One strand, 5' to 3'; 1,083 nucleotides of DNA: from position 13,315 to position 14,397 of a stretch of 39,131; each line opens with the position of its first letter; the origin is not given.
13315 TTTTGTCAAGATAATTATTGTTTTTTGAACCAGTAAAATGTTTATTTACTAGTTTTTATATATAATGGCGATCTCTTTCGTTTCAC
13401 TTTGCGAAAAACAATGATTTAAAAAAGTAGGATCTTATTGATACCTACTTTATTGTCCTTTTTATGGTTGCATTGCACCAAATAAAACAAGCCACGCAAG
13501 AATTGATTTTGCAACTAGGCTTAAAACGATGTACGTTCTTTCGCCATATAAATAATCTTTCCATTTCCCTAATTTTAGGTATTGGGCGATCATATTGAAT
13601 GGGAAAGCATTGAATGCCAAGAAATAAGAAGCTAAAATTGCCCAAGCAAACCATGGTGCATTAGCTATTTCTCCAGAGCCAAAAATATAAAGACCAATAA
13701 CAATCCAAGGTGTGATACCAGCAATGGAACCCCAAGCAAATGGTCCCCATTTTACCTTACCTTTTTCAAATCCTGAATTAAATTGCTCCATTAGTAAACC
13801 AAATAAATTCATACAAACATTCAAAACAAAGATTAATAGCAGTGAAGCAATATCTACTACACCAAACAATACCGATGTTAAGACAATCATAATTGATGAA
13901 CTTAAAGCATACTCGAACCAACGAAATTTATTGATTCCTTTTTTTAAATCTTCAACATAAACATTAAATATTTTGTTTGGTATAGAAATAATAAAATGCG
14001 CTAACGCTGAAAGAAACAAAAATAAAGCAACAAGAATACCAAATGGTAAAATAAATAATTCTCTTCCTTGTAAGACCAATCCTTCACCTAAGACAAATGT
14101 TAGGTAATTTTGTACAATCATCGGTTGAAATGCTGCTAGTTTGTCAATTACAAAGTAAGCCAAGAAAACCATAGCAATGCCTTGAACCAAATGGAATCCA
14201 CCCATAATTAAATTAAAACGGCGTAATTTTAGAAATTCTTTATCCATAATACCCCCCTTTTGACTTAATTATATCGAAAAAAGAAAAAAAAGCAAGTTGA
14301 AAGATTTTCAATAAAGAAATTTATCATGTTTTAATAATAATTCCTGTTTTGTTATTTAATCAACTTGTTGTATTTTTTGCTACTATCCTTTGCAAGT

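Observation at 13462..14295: Monocistronic heliorhodopsin in a fermentative housekeeping neighbourhood, with no retinal pathway nearby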

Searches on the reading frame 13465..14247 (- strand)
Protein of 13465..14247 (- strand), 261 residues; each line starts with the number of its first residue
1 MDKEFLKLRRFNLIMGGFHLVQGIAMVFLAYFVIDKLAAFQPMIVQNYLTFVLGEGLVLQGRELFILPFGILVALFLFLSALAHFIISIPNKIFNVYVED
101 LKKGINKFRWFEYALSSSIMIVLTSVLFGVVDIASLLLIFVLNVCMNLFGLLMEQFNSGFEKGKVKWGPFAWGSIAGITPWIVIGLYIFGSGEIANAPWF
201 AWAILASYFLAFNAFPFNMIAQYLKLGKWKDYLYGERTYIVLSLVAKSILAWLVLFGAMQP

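Call 3: search_protein_families(library=pfam, proteins=[window:13465-14247:-], max_evalue=0.01)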
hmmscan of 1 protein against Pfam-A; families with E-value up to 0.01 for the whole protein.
window:13465-14247:- (261 aa): 1 family
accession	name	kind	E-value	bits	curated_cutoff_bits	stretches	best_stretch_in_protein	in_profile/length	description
PF18761.7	Heliorhodopsin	-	6.7e-88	294.5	26.7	1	8-259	1-242/242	Heliorhodopsin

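Call 4: search_solved_structures(query=window:13465-14247:-, max_evalue=0.001, show_alignments=3)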
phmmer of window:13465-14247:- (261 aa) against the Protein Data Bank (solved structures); distinct sequences matched with E-value up to 0.001: 6.
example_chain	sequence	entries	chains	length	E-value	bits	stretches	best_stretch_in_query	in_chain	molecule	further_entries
6is6_A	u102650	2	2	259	5.4e-49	170.3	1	4-261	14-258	heliorhodopsin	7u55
7clj_A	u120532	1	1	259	1.2e-48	169.1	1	4-261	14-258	heliorhodopsin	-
9ljj_A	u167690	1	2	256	8.7e-47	163.1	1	3-261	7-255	Heliorhodopsin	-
6su3_X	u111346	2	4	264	9.8e-47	162.9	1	3-261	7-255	48C12 heliorhodopsin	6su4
6uh3_A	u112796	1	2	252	2.1e-46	161.8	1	3-258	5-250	Heliorhodopsin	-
9vfc_A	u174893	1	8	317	9.5e-44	153.1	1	19-261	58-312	heliorhodopsin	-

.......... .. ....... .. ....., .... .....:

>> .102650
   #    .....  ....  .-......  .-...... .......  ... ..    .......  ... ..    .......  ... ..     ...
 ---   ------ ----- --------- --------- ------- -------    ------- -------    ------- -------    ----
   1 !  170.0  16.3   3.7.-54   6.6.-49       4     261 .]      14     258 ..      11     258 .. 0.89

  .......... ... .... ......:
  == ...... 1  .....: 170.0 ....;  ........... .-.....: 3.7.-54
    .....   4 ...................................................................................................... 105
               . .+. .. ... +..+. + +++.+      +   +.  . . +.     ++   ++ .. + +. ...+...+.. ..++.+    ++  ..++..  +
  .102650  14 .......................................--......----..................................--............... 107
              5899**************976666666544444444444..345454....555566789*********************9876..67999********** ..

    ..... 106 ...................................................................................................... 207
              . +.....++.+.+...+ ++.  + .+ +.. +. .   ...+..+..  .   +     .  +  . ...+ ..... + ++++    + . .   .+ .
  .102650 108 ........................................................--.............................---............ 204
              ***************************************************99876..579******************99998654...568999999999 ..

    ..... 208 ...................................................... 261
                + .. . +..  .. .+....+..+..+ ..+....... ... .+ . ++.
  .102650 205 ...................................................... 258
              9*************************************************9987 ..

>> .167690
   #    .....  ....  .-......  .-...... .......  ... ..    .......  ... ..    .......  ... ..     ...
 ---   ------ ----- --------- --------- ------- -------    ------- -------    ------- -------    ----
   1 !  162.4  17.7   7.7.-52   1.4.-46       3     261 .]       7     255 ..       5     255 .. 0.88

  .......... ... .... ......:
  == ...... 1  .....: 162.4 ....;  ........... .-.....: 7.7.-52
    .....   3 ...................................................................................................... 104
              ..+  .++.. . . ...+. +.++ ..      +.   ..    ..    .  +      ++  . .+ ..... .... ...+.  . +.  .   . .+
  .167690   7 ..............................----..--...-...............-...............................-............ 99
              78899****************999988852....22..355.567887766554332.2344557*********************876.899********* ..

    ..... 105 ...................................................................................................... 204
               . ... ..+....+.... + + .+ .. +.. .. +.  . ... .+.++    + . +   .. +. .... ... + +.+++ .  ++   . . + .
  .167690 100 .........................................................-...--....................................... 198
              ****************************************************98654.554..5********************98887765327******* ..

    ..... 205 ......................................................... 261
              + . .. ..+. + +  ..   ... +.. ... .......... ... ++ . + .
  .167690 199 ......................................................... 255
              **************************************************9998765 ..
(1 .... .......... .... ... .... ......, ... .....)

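Call 6: find_homologous_proteins(query=window:13465-14247:-, max_evalue=1e-10)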
Query window:13465-14247:- (261 aa): 4208 proteins with E <= 1e-10 among 5696 candidates; the best 120 are listed.
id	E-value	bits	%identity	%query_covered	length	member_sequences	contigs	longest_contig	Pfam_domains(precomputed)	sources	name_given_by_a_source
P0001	1.2e-163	561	100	100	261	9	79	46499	PF18761.8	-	-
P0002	2.0e-148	511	89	100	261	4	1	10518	PF18761.8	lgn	-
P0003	4.1e-147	507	87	100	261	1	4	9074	PF18761.8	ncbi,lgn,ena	-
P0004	5.7e-147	506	89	100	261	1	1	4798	PF18761.8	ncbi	ncbi:MAG: heliorhodopsin HeR [Bacilli bacterium]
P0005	7.5e-146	503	87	100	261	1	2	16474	PF18761.8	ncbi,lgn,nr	ncbi:MAG: heliorhodopsin HeR [Bacilli bacterium]|nr:heliorhodopsin HeR [Bacilli bacterium]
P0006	2.5e-144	498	86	100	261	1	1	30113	PF18761.8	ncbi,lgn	ncbi:MAG: heliorhodopsin HeR [Bacilli bacterium]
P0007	2.8e-143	494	88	98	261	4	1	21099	PF18761.8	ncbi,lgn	-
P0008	3.6e-141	487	84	100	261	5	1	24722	PF18761.8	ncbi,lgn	-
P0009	4.1e-141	487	85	100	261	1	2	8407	PF18761.8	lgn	-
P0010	1.0e-140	486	84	100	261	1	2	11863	PF18761.8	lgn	-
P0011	1.4e-140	485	84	100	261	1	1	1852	PF18761.8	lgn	-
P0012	5.4e-140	483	85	100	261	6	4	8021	PF18761.8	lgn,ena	-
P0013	7.0e-138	477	84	100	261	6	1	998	PF18761.8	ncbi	-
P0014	1.3e-137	476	83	100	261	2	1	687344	PF18761.8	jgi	-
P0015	6.3e-137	473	83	100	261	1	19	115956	PF18761.8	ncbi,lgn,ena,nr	ncbi:MAG TPA: hypothetical protein DD733_07095 [Clostridiales bacterium]|nr:heliorhodopsin HeR [Euba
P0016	2.9e-136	471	84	100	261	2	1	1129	PF18761.8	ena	-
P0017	1.9e-135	469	83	100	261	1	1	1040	PF18761.8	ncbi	-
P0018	2.7e-134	465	83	100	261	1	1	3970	PF18761.8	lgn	-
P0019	3.4e-134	464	86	95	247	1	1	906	PF18761.8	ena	-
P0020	1.2e-125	436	77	100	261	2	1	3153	PF18761.8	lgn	-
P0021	3.9e-112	392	69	100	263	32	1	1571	PF18761.8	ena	-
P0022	9.7e-112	391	69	100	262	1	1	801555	PF18761.8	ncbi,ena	-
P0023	1.5e-111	390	69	100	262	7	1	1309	PF18761.8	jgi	-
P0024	1.3e-110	387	69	100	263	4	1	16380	PF18761.8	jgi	-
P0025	1.6e-110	387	70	98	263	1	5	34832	PF18761.8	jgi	jgi:uncharacterized membrane protein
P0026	1.9e-110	387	69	100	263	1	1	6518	PF18761.8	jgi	jgi:hypothetical protein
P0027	2.3e-110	386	69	100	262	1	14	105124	PF18761.8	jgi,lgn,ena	-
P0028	7.0e-110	385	69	100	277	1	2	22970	PF18761.8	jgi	jgi:hypothetical protein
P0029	7.2e-110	385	67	100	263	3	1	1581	PF18761.8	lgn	-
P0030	7.9e-110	385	68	100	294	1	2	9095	PF18761.8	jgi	-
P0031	1.1e-109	384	68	99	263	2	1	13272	PF18761.8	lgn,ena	-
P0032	1.2e-109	384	68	100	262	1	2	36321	PF18761.8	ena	-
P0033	2.0e-109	383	69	100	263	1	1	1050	PF18761.8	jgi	-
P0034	2.2e-109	383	70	98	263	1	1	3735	PF18761.8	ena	-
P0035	2.3e-109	383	69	100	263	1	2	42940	PF18761.8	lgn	-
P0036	2.7e-109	383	69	100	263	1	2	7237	PF18761.8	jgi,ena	-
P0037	3.3e-109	383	68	100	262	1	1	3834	PF18761.8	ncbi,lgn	ncbi:MAG: heliorhodopsin HeR [Eubacteriales bacterium]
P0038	3.3e-109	383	69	100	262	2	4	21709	PF18761.8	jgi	jgi:hypothetical protein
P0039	3.4e-109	382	69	98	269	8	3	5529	PF18761.8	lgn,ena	-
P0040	4.1e-109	382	69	100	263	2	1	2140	PF18761.8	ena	-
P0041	4.4e-109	382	69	99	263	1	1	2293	PF18761.8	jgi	jgi:hypothetical protein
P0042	5.8e-109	382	69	100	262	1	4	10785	PF18761.8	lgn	-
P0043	6.4e-109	382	69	100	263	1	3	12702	PF18761.8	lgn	-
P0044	1.1e-108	381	68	98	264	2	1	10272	PF18761.8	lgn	-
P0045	1.3e-108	381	68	100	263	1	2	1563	PF18761.8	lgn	-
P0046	1.5e-108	380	69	100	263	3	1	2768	PF18761.8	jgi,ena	-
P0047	1.6e-108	380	69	98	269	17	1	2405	PF18761.8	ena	-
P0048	1.9e-108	380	68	100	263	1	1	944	PF18761.8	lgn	-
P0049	2.1e-108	380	69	100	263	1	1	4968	PF18761.8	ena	-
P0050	2.3e-108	380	67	100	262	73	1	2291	PF18761.8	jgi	-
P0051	2.3e-108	380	69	100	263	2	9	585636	PF18761.8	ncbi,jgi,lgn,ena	-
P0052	2.7e-108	380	68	100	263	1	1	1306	PF18761.8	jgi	-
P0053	2.9e-108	379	67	100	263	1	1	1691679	PF18761.8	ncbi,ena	-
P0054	3.1e-108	379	67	100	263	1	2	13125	PF18761.8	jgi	jgi:hypothetical protein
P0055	3.5e-108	379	69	100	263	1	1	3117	PF18761.8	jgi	-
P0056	4.1e-108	379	67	100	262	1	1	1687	PF18761.8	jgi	-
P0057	5.4e-108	379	68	98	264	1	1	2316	PF18761.8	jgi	-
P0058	5.6e-108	378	69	100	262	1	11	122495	PF18761.8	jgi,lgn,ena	-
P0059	5.6e-108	378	67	100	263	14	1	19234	PF18761.8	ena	-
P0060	5.8e-108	378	67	100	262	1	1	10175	PF18761.8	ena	-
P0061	6.9e-108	378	69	100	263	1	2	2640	PF18761.8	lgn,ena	-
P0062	7.6e-108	378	70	100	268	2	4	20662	PF18761.8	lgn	-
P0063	1.0e-107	378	68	100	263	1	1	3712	PF18761.8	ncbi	ncbi:MAG: heliorhodopsin HeR [Clostridia bacterium]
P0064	1.3e-107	377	67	100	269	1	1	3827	PF18761.8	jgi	-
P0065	1.4e-107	377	68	98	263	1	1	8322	PF18761.8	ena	-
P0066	1.5e-107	377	67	100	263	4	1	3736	PF18761.8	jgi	-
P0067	1.5e-107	377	68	100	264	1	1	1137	PF18761.8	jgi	jgi:ABC-type multidrug transport system fused ATPase/permease subunit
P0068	1.5e-107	377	68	100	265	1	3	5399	PF18761.8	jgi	jgi:ABC-type multidrug transport system fused ATPase/permease subunit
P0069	1.7e-107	377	67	100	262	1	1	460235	PF18761.8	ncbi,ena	-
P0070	1.7e-107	377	69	100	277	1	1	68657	PF18761.8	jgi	jgi:hypothetical protein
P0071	1.9e-107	377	68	100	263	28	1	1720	PF18761.8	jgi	jgi:hypothetical protein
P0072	2.2e-107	377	68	100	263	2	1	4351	PF18761.8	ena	-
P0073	2.3e-107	376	67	100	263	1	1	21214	PF18761.8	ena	-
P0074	2.3e-107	376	67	100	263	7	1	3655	PF18761.8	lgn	-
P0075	2.4e-107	376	67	98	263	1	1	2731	PF18761.8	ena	-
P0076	2.6e-107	376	67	98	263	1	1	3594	PF18761.8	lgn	-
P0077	2.6e-107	376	67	100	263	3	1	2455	PF18761.8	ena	-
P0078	2.6e-107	376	67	99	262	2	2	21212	PF18761.8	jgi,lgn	-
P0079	2.7e-107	376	68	100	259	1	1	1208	PF18761.8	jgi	-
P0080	2.7e-107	376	68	98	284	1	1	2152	PF18761.8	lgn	-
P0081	2.7e-107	376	67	100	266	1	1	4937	PF18761.8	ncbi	-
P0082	2.8e-107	376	67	99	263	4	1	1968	PF18761.8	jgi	-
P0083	3.2e-107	376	67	100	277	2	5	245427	PF18761.8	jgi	jgi:hypothetical protein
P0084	3.2e-107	376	67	100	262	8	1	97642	PF18761.8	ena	-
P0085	3.2e-107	376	68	100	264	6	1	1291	PF18761.8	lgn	-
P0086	3.6e-107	376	67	98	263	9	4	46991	PF18761.8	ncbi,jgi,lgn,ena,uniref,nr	ncbi:heliorhodopsin HeR [Proteiniclasticum sp.]|uniref:heliorhodopsin HeR n=1 Tax=Proteiniclasticum 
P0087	3.9e-107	376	67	100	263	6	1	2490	PF18761.8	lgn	-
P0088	4.1e-107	376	68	98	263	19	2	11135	PF18761.8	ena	-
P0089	4.2e-107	376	68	99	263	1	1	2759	PF18761.8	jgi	-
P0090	4.7e-107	375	66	100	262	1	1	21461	PF18761.8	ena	-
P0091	4.7e-107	375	68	100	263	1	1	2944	PF18761.8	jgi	-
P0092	5.3e-107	375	67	100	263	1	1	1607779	PF18761.8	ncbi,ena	-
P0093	5.3e-107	375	67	100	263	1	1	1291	PF18761.8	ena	-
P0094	5.5e-107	375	67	100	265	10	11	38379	PF18761.8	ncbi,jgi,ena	jgi:ABC-type multidrug transport system fused ATPase/permease subunit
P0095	5.8e-107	375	69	98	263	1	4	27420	PF18761.8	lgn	-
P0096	6.0e-107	375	65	100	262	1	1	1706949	PF18761.8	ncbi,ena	-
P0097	6.0e-107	375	67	100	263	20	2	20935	PF18761.8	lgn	-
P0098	6.4e-107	375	68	98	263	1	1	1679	PF18761.8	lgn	-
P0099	6.7e-107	375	66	100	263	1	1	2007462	PF18761.8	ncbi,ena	-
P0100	7.7e-107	375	68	98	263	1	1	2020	PF18761.8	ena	-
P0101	8.5e-107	375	66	100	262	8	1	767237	PF18761.8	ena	-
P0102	9.9e-107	374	69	98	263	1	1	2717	PF18761.8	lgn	-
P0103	1.1e-106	374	67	100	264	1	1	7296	PF18761.8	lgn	-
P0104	1.2e-106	374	70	100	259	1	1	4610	PF18761.8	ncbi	-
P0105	1.2e-106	374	66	98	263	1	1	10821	PF18761.8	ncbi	-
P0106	1.4e-106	374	66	98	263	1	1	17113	PF18761.8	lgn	-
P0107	1.4e-106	374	69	100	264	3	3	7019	PF18761.8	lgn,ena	-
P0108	1.4e-106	374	66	100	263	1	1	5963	PF18761.8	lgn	-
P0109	1.5e-106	374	67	98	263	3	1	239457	PF18761.8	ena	-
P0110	1.5e-106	374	67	100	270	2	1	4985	PF18761.8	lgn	-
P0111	1.5e-106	374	67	100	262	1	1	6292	PF18761.8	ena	-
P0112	1.5e-106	374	67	100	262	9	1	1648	PF18761.8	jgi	jgi:hypothetical protein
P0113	1.5e-106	374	68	100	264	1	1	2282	PF18761.8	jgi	jgi:hypothetical protein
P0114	1.5e-106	374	68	98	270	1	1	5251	PF18761.8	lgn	-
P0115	1.6e-106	374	66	100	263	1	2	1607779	PF18761.8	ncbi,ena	-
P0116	1.6e-106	374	66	98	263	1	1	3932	PF18761.8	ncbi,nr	ncbi:MAG TPA: hypothetical protein DHM90_07930 [Clostridiaceae bacterium]|nr:hypothetical protein [C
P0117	1.6e-106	374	68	98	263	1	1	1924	PF18761.8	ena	-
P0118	1.8e-106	374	68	98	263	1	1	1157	PF18761.8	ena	-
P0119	1.9e-106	373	67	100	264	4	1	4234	PF18761.8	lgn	-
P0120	2.0e-106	373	68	98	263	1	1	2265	PF18761.8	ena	-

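Call 11: find_encoding_contigs(protein=P0001, flank=10000, max_places=8)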
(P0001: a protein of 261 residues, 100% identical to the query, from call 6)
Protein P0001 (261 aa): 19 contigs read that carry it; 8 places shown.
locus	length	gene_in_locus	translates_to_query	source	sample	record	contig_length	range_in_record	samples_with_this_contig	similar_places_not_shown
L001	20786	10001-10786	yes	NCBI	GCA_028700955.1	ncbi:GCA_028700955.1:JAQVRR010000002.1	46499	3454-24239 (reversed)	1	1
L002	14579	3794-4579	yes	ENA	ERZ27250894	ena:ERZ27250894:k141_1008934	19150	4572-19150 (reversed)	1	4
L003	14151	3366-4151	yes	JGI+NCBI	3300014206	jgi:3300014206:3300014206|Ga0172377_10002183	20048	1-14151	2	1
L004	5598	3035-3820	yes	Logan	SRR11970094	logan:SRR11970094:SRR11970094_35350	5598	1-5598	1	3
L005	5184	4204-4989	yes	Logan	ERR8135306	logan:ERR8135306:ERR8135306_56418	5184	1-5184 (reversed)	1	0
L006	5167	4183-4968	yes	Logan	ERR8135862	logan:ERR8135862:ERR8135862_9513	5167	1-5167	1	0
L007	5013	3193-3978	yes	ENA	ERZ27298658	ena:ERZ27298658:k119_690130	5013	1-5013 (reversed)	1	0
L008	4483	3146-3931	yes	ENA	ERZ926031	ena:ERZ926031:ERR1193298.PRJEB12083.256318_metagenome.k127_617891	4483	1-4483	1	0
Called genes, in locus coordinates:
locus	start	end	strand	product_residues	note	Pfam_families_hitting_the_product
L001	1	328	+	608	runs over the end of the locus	-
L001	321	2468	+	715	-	-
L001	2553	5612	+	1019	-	PF02811:PHP, PF07733:DNA_pol3_alpha, PF17657:DNA_pol3_finger, PF14579:HHH_6, PF01336:tRNA_anti-codon (weak)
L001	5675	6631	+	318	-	PF00365:PFK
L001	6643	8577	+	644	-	PF00133:tRNA-synt_1, PF01406:tRNA-synt_1e, PF01921:tRNA-synt_1f (faint), PF09334:tRNA-synt_1g, PF00133:tRNA-synt_1, PF08264:Anticodon_1 (weak), PF19303:Anticodon_3 (weak), PF01588:tRNA_bind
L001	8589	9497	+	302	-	PF02588:YitT_membrane, PF10035:DUF2179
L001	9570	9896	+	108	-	PF03819:MazG (weak), PF12643:MazG-like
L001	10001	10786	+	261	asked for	PF18761:Heliorhodopsin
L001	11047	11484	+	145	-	PF00572:Ribosomal_L13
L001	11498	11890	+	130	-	PF00380:Ribosomal_S9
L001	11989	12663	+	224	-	PF00072:Response_reg, PF00486:Trans_reg_C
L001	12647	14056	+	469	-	PF00512:HisKA, PF02518:HATPase_c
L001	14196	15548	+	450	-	PF01406:tRNA-synt_1e, PF01921:tRNA-synt_1f (faint), PF00133:tRNA-synt_1 (faint), PF09334:tRNA-synt_1g (weak), PF09190:DALR_2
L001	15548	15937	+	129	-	PF00636:Ribonuclease_3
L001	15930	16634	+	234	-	PF08032:SpoU_sub_bind, PF00588:SpoU_methylase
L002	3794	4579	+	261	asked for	PF18761:Heliorhodopsin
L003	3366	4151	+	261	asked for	PF18761:Heliorhodopsin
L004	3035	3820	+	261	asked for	PF18761:Heliorhodopsin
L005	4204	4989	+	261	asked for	PF18761:Heliorhodopsin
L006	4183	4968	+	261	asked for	PF18761:Heliorhodopsin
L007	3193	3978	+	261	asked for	PF18761:Heliorhodopsin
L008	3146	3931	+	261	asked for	PF18761:Heliorhodopsin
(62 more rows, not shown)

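Call 12: find_related_loci(query=window:13465-14247:-, collection=genome_contigs, flank=10000)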
Query window:13465-14247:- (261 aa) in genome_contigs; peptide patterns used: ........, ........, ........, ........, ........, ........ (x = any residue, [..] = any of these).
276 stretches matched a pattern; 221 encode a relative of the query (tblastn E <= 1e-3); the best 80 are kept; 80 distinct loci.
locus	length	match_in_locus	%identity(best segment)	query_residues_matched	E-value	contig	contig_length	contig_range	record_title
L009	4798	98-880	89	1-261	2e-155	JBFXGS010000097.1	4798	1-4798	MAG: Bacilli bacterium isolate CA_2019_TPIn_169 NODE_77946_length_4798_cov_2.893599_TPIn, whole genome shotgun sequence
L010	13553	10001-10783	86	1-261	3e-150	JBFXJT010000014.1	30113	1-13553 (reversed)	MAG: Bacilli bacterium isolate CA_2019_TPIn_58 NODE_4813_length_30113_cov_14.476422_TPIn, whole genome shotgun sequence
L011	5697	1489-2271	87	1-261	5e-146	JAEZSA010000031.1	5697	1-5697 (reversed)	MAG: Bacillota bacterium isolate OH_PDB_211 k127_944415, whole genome shotgun sequence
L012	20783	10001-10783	88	1-261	2e-144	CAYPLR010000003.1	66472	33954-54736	MAG TPA_asm: uncultured Bacteroidales bacterium isolate binchicken_co117_57 genome assembly, contig: NODE_794_length_664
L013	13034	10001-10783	87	1-261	1e-143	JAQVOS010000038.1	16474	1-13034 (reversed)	MAG: Bacilli bacterium isolate STF1_186 NODE_9327_length_16474_cov_4.223955_Sandtown_F1, whole genome shotgun sequence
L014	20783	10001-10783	84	1-261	6e-140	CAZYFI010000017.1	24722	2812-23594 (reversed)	MAG TPA_asm: uncultured Bacteroidales bacterium isolate SRP263991_co7_841 genome assembly, contig: NODE_2987_length_2472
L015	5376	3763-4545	86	1-261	3e-139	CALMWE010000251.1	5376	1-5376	MAG TPA_asm: uncultured Bacillales bacterium isolate SRR8859111_bin.165_CONCOCT_v1.1_MAG genome assembly, contig: ERZ164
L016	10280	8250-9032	68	2-261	3e-116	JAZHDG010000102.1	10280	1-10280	MAG: Acholeplasmataceae bacterium isolate Bin16Zod NODE_862_length_10280_cov_17.065721, whole genome shotgun sequence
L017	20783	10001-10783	67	2-261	7e-115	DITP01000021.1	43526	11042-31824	MAG TPA_asm: Acholeplasmataceae bacterium UBA6181 UBA6181_contig_25174, whole genome shotgun sequence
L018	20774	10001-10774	68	5-261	5e-115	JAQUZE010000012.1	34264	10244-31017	MAG: Bacilli bacterium isolate STD2_253 NODE_4441_length_34264_cov_46.563934_Sandtown_D2, whole genome shotgun sequence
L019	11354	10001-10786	67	1-261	2e-114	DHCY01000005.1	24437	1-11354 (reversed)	MAG TPA_asm: Anaerolineaceae bacterium UBA4890 UBA4890_contig_1357, whole genome shotgun sequence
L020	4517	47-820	69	5-261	4e-115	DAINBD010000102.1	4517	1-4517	MAG TPA_asm: Brevefilum sp. isolate CTOTU19842 NODE_14460_length_4517_cov_3.880323, whole genome shotgun sequence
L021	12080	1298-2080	68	2-261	9e-114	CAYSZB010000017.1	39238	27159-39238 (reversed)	MAG TPA_asm: uncultured Anaerolineaceae bacterium isolate SRP192927_co7_625 genome assembly, contig: NODE_1506_length_39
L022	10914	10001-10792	69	1-261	1e-113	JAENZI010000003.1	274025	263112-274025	MAG: Anaerolineaceae bacterium isolate BM5_bin.2 BM5_bin2_NODE_14_length_274025_cov_28.271522, whole genome shotgun sequ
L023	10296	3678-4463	68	2-261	2e-113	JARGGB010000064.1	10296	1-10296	MAG: Brevefilum sp. isolate C14-21 NODE_64_length_10296_cov_7.303063, whole genome shotgun sequence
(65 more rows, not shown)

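Call 55: search_protein_families(library=ncbifam, proteins=[window:13465-14247:-], max_evalue=0.00001)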
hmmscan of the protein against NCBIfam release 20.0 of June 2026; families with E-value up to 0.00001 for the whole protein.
window:13465-14247:- (261 aa): 1 family
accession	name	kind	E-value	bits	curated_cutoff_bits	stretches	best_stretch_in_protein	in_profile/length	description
NF038020.1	HeR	equivalog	1e-81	274.1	100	1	8-259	1-244/244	heliorhodopsin HeR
